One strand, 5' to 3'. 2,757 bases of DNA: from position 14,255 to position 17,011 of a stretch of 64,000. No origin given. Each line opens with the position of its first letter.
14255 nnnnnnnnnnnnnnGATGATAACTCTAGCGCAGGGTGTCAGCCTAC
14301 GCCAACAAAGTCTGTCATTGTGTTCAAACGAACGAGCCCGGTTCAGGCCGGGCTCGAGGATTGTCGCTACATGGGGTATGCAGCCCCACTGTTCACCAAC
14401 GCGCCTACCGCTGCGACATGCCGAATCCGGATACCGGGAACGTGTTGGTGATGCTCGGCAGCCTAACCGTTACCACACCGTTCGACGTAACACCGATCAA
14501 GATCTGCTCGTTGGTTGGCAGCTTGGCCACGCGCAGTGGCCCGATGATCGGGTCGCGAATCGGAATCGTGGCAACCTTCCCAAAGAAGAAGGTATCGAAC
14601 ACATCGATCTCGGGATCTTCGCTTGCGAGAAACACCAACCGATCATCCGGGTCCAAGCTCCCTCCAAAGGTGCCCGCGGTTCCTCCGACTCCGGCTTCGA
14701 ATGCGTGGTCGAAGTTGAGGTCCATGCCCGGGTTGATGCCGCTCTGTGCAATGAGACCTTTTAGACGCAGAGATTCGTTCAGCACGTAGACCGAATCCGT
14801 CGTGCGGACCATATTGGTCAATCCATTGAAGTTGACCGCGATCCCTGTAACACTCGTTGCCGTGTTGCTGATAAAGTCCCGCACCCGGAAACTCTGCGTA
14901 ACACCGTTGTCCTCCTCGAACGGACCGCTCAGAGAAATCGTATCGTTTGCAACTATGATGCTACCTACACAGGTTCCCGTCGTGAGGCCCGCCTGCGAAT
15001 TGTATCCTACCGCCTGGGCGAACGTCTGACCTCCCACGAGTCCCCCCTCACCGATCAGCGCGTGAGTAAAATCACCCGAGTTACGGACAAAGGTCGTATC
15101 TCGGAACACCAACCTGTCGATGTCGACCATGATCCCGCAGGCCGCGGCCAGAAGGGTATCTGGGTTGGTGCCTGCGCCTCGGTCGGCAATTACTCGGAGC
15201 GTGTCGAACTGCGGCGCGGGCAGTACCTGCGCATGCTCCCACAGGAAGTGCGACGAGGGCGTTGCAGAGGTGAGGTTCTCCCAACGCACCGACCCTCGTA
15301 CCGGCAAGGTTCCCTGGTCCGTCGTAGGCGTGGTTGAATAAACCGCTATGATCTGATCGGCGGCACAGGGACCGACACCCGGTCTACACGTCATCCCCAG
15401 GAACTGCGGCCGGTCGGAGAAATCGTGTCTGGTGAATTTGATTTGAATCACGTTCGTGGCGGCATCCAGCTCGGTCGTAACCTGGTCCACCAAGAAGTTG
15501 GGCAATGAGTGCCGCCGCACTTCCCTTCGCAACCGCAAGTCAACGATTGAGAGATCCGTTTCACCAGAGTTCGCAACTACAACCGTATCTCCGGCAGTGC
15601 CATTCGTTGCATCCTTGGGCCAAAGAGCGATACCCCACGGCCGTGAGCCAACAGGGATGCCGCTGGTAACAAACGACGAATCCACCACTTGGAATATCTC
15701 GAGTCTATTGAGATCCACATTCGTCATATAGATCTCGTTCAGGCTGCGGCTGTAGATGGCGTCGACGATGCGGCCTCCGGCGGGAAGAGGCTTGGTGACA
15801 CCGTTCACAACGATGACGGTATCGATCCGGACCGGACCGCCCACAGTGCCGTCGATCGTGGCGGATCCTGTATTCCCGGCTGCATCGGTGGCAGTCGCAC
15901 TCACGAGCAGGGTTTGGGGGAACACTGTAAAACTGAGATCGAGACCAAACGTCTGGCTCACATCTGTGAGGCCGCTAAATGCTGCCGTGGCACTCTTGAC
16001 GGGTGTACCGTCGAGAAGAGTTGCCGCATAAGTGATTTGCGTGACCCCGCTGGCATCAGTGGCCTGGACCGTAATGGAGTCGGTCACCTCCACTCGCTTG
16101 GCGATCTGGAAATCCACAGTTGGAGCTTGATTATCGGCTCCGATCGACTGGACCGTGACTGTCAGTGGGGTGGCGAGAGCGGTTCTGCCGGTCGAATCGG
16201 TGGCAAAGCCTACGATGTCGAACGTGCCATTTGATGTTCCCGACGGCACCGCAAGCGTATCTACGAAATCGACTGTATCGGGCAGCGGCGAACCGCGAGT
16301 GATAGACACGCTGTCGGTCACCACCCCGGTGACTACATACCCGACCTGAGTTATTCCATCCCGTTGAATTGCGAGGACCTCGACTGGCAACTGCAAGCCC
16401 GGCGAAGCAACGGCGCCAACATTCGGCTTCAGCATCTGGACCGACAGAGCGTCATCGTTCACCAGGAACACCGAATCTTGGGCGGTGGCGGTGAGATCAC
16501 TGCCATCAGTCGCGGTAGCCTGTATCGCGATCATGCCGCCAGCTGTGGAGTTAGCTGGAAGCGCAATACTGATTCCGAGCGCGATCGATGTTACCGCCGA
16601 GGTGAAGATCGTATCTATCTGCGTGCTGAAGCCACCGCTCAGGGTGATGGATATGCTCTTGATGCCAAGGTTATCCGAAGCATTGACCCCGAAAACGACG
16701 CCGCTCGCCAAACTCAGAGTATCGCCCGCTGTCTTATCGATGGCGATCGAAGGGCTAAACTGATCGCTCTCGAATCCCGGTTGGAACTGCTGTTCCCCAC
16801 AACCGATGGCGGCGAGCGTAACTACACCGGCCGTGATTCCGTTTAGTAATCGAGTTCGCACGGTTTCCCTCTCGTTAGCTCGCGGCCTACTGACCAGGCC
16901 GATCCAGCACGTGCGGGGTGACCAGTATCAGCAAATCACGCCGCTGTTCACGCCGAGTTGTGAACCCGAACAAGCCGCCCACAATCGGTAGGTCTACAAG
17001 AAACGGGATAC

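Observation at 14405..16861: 818-aa Ig-repeat / beta-propeller lipoprotein as the terminal gene of the pilMNOPQ operon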

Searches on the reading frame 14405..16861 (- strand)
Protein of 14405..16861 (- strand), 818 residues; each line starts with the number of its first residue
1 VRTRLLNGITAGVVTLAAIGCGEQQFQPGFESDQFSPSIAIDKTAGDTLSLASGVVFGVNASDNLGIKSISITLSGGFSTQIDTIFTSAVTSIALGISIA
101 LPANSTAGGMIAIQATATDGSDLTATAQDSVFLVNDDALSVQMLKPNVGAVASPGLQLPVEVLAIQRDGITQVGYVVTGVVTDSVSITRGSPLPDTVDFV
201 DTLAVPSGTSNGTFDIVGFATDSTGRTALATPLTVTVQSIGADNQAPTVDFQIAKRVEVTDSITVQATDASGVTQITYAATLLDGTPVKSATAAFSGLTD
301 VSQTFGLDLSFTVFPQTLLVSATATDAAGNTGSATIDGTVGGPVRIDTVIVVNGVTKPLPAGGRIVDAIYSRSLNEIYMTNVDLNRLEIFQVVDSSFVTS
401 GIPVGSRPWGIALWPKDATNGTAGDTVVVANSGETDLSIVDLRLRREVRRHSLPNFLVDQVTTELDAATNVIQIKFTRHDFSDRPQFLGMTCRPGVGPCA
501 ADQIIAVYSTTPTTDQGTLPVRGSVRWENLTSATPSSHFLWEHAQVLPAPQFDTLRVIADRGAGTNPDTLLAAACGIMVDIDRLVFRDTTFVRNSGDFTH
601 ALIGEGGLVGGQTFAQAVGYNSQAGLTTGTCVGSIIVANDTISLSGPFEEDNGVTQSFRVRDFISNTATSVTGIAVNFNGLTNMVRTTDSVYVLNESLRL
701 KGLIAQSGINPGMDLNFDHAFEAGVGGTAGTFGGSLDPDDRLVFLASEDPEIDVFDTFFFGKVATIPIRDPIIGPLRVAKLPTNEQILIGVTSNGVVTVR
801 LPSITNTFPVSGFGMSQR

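Call 5: search_protein_families(library=pfam, proteins=[window:14405-16861:-], max_evalue=0.01)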
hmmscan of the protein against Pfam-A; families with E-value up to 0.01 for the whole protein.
window:14405-16861:- (818 aa): 0 families

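Call 6: find_homologous_proteins(query=window:14405-16861:-)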
Query window:14405-16861:- (818 aa): 581 proteins with E <= 0.001 among 8000 candidates; the best 120 are listed.
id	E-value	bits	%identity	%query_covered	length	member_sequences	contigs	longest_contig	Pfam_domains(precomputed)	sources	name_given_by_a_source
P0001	0.0e+0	1491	84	100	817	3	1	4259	-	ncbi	-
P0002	0.0e+0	1146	66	98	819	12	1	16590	-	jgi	-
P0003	0.0e+0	1140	65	100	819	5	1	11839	-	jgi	jgi:hypothetical protein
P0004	0.0e+0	1136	65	98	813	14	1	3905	-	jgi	-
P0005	0.0e+0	1129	65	97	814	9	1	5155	-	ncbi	-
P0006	0.0e+0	1129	70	90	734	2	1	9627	-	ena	-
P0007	0.0e+0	1125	64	99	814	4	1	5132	-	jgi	jgi:hypothetical protein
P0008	0.0e+0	1117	65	98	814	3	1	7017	-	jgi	-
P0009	0.0e+0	1088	63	99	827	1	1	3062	-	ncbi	-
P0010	0.0e+0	1082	61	99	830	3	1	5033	-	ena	-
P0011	0.0e+0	1080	60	100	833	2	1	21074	-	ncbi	-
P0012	0.0e+0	1078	62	100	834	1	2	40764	-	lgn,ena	-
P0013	0.0e+0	1067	60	99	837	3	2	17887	-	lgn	-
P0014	0.0e+0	1056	60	100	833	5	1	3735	-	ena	-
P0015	0.0e+0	1051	60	100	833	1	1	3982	-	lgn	-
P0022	1.2e-274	932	58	95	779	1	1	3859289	-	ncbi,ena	-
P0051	5.4e-235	801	50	96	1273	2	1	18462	PF15418.13,PF17957.8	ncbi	-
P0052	1.1e-232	793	51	98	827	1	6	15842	PF17957.8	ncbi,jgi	jgi:hypothetical protein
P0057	1.2e-228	780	54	84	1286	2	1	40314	PF15418.13,PF17957.8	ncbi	-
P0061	1.1e-225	770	49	98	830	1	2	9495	PF17957.8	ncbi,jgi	ncbi:MAG: hypothetical protein PVF27_01810 [Gemmatimonadales bacterium]|jgi:hypothetical protein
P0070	1.7e-211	723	50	97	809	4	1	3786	PF17957.8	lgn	-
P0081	2.3e-203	696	48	98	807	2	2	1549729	PF17957.8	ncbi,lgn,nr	ncbi:hypothetical protein HRbin33_01232 [bacterium HR33]|nr:hypothetical protein HRbin33_01232 [bact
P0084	8.0e-202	691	47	98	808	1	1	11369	PF17957.8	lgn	-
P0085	3.1e-199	682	48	98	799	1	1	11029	PF17957.8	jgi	jgi:hypothetical protein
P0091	1.2e-194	667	48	96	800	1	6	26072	PF17957.8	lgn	-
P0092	1.2e-194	667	47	98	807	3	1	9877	PF17957.8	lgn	-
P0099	7.9e-185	635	44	86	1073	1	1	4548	PF17957.8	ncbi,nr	ncbi:MAG: hypothetical protein HY560_07145 [Gemmatimonadetes bacterium]|nr:hypothetical protein [Gem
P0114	6.6e-171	589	44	86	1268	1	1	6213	PF17957.8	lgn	-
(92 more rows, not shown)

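Call 7: search_protein_families(library=ncbifam, proteins=[window:14405-16861:-], max_evalue=0.01)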
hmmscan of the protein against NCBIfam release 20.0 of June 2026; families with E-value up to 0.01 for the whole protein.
window:14405-16861:- (818 aa): 0 families

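Call 9: find_encoding_contigs(protein=P0022, flank=10000, max_places=2)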
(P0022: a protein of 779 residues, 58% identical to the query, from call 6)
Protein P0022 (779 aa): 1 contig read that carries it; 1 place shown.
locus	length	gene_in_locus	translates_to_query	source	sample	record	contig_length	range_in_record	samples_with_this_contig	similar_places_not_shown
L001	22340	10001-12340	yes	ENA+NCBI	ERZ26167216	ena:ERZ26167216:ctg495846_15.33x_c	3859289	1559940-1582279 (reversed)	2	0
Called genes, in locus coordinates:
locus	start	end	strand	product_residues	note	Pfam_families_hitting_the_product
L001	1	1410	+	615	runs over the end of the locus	-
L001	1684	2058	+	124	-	PF07963:N_methyl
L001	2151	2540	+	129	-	PF07963:N_methyl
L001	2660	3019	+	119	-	PF07963:N_methyl (faint)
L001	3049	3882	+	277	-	-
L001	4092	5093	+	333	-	-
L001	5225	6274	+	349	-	PF11104:PilM_2, PF14450:FtsA (weak)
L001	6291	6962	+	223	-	PF05137:PilN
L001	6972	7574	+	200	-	PF04350:PilO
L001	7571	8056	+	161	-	-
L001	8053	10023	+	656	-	PF11741:AMIN, PF03958:Secretin_N, PF00263:Secretin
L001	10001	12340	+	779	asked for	-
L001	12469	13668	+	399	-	PF01264:Chorismate_synt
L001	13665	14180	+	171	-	PF00004:AAA (faint), PF07728:AAA_5 (weak), PF13238:AAA_18 (weak), PF13671:AAA_33 (weak), PF01202:SKI, PF13207:AAA_17 (faint)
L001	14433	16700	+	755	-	PF01751:Toprim, PF01131:Topoisom_bac, PF01396:Zn_ribbon_Top1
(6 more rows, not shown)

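Call 10: find_encoding_contigs(protein=P0081, flank=10000, max_places=2)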
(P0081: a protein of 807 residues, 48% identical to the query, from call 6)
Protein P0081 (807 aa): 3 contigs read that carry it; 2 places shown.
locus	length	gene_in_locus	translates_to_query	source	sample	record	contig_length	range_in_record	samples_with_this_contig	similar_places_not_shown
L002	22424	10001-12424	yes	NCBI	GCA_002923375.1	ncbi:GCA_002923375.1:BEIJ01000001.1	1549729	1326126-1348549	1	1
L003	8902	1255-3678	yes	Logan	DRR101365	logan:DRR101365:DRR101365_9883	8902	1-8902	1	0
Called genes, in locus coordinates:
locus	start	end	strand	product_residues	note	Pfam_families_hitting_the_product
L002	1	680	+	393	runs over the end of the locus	PF00672:HAMP, PF00512:HisKA, PF02518:HATPase_c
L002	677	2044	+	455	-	PF00072:Response_reg, PF00158:Sigma54_activat, PF14532:Sigma54_activ_2, PF07728:AAA_5 (faint), PF25601:AAA_lid_14, PF02954:HTH_8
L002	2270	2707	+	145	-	-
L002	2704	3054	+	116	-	PF07963:N_methyl (weak)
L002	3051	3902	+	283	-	PF07963:N_methyl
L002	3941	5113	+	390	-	-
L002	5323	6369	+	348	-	PF11104:PilM_2, PF14450:FtsA (weak)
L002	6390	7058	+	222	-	PF05137:PilN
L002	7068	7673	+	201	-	PF04350:PilO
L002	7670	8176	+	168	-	-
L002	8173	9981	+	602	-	PF11741:AMIN, PF03958:Secretin_N, PF00263:Secretin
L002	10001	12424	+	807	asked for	PF17957:Big_7 (faint)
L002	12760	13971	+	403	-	PF01264:Chorismate_synt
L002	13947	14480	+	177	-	PF13207:AAA_17 (weak), PF13238:AAA_18, PF13671:AAA_33 (weak), PF01202:SKI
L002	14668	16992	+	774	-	PF01751:Toprim, PF01131:Topoisom_bac, PF01396:Zn_ribbon_Top1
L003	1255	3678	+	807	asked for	PF17957:Big_7 (faint)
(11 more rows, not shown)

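Call 13: find_related_loci(query=A1, collection=genome_contigs, flank=10000)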
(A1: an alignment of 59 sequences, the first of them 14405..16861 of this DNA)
Query A1 (818 aa) in genome_contigs; peptide patterns used: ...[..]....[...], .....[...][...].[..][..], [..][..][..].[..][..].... (x = any residue, [..] = any of these).
311 stretches matched a pattern; 283 encode a relative of the query (tblastn E <= 1e-3); the best 80 are kept; 80 distinct loci.
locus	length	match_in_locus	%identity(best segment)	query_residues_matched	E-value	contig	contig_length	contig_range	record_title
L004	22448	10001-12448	83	1-817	0e+0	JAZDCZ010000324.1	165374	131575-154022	MAG: Gemmatimonadota bacterium isolate LQ108M_Bin_24 LQ108M_Bin_24_scaffold_325, whole genome shotgun sequence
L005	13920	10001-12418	65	14-818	0e+0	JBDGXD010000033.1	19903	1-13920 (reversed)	MAG: Gemmatimonadota bacterium isolate M3-22_Bin_33 M3-22_Bin_33_scaffold_6786, whole genome shotgun sequence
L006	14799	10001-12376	65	23-812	0e+0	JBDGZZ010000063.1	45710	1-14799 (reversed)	MAG: Gemmatimonadota bacterium isolate M3-44_Bin_125 M3-44_Bin_125_scaffold_12628, whole genome shotgun sequence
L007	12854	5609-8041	64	2-812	0e+0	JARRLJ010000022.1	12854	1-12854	MAG: Gemmatimonadales bacterium isolate Spart_069_MAG scaffold_3083, whole genome shotgun sequence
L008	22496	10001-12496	60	1-813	0e+0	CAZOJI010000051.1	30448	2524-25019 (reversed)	MAG TPA_asm: uncultured Gemmatimonadaceae bacterium isolate SRP141376_co2_135 genome assembly, contig: NODE_3264_length_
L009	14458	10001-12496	60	1-816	0e+0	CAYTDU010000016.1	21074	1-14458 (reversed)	MAG TPA_asm: uncultured Gemmatimonadaceae bacterium isolate binchicken_co334_134 genome assembly, contig: NODE_4263_leng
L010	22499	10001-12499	60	1-818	0e+0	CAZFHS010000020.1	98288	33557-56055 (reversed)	MAG TPA_asm: uncultured Gemmatimonadaceae bacterium isolate binchicken_co97_465 genome assembly, contig: NODE_639_length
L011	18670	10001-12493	59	1-816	0e+0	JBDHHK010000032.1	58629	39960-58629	MAG: Gemmatimonadota bacterium isolate M8-62_Bin_191 M8-62_Bin_191_scaffold_4989, whole genome shotgun sequence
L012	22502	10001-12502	59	1-818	0e+0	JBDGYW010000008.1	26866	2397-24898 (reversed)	MAG: Gemmatimonadota bacterium isolate M3-38_Bin_161 M3-38_Bin_161_scaffold_6563, whole genome shotgun sequence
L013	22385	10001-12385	58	21-815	0e+0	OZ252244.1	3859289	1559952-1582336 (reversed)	MAG: Gemmatimonadales bacterium isolate 778196b6-71c8-4481-9959-de3bde75d7a7 genome assembly, chromosome: 1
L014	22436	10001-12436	55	1-809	0e+0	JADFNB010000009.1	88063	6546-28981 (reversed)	MAG: Gemmatimonadetes bacterium isolate B60T1B8 B60T1B8_NODE305, whole genome shotgun sequence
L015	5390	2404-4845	54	4-813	0e+0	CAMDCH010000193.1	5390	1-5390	MAG: bacterium HR33 isolate MaH-09apr19-82 genome assembly, contig: MaH-09apr19-C36713, whole genome shotgun sequence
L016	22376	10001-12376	55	21-810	0e+0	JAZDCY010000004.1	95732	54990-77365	MAG: Gemmatimonadota bacterium isolate LQ108M_Bin_23 LQ108M_Bin_23_scaffold_4, whole genome shotgun sequence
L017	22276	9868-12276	54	20-814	0e+0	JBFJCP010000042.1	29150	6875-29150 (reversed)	MAG: Gemmatimonadales bacterium isolate Mix_sand15.2022.01.G.23 k141_1810736_length_29150_cov_17.3344, whole genome shot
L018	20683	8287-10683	55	21-814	0e+0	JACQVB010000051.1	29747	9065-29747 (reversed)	MAG: Gemmatimonadetes bacterium isolate NC_groundwater_1452_Ag_S-0.65um_65_21 S_p65_S5_coassembly_k141_880705, whole gen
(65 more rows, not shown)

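Call 20: search_solved_structures(query=A1, max_evalue=1)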
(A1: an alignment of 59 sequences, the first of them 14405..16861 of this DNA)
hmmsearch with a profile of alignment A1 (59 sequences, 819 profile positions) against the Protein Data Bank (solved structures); distinct sequences matched with E-value up to 1: 131 (the best 60 are shown).
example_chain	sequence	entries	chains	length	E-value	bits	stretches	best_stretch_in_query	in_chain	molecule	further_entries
9kvu_A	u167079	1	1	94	0.04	15.4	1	141-239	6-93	bacterial immunoglobulin domain B1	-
8cxj_D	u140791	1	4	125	0.27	12.7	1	37-130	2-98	Surface protein R28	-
25st_B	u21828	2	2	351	0.28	12.6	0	737-771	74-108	Guanine nucleotide-binding protein G(I)/G(S)/G(T) subunit beta-3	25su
6b20_A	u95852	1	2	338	0.31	12.5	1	738-772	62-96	Guanine nucleotide-binding protein G(I)/G(S)/G(T) subunit beta-1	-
1b9x_A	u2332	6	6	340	0.31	12.5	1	738-772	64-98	PROTEIN (TRANSDUCIN) | GT-BETA | TRANSDUCIN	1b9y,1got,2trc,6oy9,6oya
1a0r_B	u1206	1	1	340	0.31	12.5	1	738-772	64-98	TRANSDUCIN (BETA SUBUNIT)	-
3bws_A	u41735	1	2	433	0.32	12.4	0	375-419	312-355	protein Lp49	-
9lwc_B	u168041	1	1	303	0.37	12.2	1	738-772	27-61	Guanine nucleotide-binding protein G(I)/G(S)/G(T) subunit beta-1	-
8jsp_B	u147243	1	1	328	0.42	12.1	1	738-772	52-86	Guanine nucleotide-binding protein G(I)/G(S)/G(T) subunit beta-1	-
9kft_B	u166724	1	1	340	0.42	12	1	738-772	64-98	Guanine nucleotide-binding protein G(I)/G(S)/G(T) subunit beta-1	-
9y7h_B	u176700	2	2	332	0.42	12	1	738-772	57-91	Guanine nucleotide-binding protein G(I)/G(S)/G(T) subunit beta-1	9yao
9xc6_B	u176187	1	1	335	0.43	12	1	738-772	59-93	Guanine nucleotide-binding protein G(I)/G(S)/G(T) subunit beta-1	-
8k4n_B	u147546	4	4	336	0.43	12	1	738-772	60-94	Guanine nucleotide-binding protein G(I)/G(S)/G(T) subunit beta-1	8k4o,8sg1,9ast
24qh_B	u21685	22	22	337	0.44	12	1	738-772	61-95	Guanine nucleotide-binding protein G(I)/G(S)/G(T) subunit beta-1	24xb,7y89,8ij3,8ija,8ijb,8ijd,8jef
20yc_B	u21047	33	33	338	0.44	12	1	738-772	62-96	Guanine nucleotide-binding protein G(I)/G(S)/G(T) subunit beta-1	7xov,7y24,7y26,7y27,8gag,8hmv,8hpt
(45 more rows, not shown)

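Call 24: predict_structure(alignment_id=A1)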
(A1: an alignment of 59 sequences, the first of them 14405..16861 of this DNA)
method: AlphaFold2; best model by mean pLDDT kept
length: 818 residues; sequences in the alignment: 59
mean_pLDDT: 86.7   pTM: 0.70
mean pLDDT of the five models: 86.7, 86.6, 84.7, 83.9, 83.8
residues with pLDDT >= 90: 457; 70-90: 297; 50-70: 28; < 50: 36
segments of 3 or more residues with pLDDT < 50: 1-9, 18-29, 609-611, 813-818
pLDDT, mean of each block of 10 residues (from residue 1): 42 48 42 82 89 91 91 88 89 92 85 93 92 87 83 87 90 93 90 88 88 92 89 84 83 93 91 93 93 89 92 92 92 84 89 93 93 94 95 89 95 90 94 95 95 92 82 85 92 76 92 75 90 89 89 92 89 91 82 94 74 74 93 78 88 86 57 93 91 91 89 94 87 85 95 95 95 94 92 94 85 38
secondary structure, 60 per line:
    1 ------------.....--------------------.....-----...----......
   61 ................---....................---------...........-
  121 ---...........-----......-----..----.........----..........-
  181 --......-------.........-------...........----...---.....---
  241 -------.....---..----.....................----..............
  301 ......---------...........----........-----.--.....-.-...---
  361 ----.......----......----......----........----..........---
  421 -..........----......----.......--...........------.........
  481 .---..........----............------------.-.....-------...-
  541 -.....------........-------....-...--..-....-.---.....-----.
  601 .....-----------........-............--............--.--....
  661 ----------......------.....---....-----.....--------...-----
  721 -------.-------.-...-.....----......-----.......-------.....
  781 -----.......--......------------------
elements in order (helices of 4 or more, strands of 3 or more residues): H13-17 E38-42 E48-50 E55-76 E80-99 E109-119 E124-134 E140-145 E157-165 E170-179 E183-188 E196-204 E212-222 E227-229 E233-237 E248-252 E262-282 E287-306 E316-326 E331-335 E347-351 E355-357 E365-371 E376-381 E386-391 E396-403 E408-417 E422-431 E436-441 E446-452 E455-465 E472-481 E485-494 E499-510 E525-529 E537-539 E553-560 E568-571 H581-584 E590-594 E600-605 E617-621 E626-637 E640-651 H657-660 E671-676 E683-687 E691-694 E700-704 E713-715 E742-746 E751-756 E762-768 E776-780 E786-792 E795-800

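Call 26: fold_search(model_id=the predicted structure, library=pdb)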
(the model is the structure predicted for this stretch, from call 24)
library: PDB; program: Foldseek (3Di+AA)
matches with E <= 10: 1960; with E <= 0.001: 510
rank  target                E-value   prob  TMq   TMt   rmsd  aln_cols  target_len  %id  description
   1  7qiv_A                6.3e-12  1.00  0.14  0.16  30.2       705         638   12  Structure of human C3b in complex with the EWE nanobody (released 2022-02-16)
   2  5jpm_A                7.2e-12  1.00  0.11  0.14  30.2       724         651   10  Structure of the complex of human complement C4 with MASP-2 rebuilt using iMDFF (released 2016-08-10)
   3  7s63_A                1.5e-11  1.00  0.11  0.07  33.8       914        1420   10  Native-form oocyte/egg Alpha-2-Macroglobulin (A2Moo) tetramer (released 2022-01-05)
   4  6grt_A                2.3e-11  1.00  0.13  0.16  29.2       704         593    9  Paired immunoglobulin-like receptor B (PirB) or Leukocyte immunoglobulin-like receptor subfamily B member 3 (LILRB3) f (released 2019-02-06)
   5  6ehg_A                2.4e-11  1.00  0.13  0.15  30.5       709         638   11  complement component C3b in complex with a nanobody (released 2018-02-14)
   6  8cml_E                3.0e-11  1.00  0.13  0.16  29.7       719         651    9  Cryo-EM structure of complement C5 in complex with nanobodies UNbC5-1 and UNbC5-2 (released 2023-09-27)
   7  8uin_A                3.7e-11  1.00  0.13  0.16  30.6       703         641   11  Structure of the C3bBb-albicin complex (released 2024-05-08)
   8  8uh2_A                3.8e-11  1.00  0.13  0.15  30.5       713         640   12  Complex of C3b with the inhibitor albicin (released 2024-05-08)
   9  8eok_G                4.0e-11  1.00  0.13  0.16  30.5       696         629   11  Structure of the C3bB proconvertase in complex with lufaxin and factor Xa (released 2023-08-30)
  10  8uin_G                4.4e-11  1.00  0.13  0.16  30.3       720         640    9  Structure of the C3bBb-albicin complex (released 2024-05-08)
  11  9qk2_F                4.4e-11  1.00  0.12  0.14  31.5       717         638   10  Structure of the Complement classical and lectin pathway C3 convertase in complex with substrate C3 (released 2025-12-24)
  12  2qki_D                4.4e-11  1.00  0.13  0.15  31.0       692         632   10  Human C3c in complex with the inhibitor compstatin (released 2007-08-14)
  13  6tav_B                4.6e-11  1.00  0.12  0.09  34.5       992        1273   10  Crystal structure of endopeptidase-induced alpha2-macroglobulin (released 2021-05-12)
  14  9u60_E                5.3e-11  1.00  0.11  0.07  31.9       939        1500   10  C3 convertases zymogen C4b2 in loading state (released 2026-01-14)
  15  5hcc_B                6.7e-11  1.00  0.13  0.15  29.7       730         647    8  Ternary complex of human Complement C5 with Ornithodoros moubata OmCI and Dermacentor andersoni RaCI3. (released 2016-03-30)
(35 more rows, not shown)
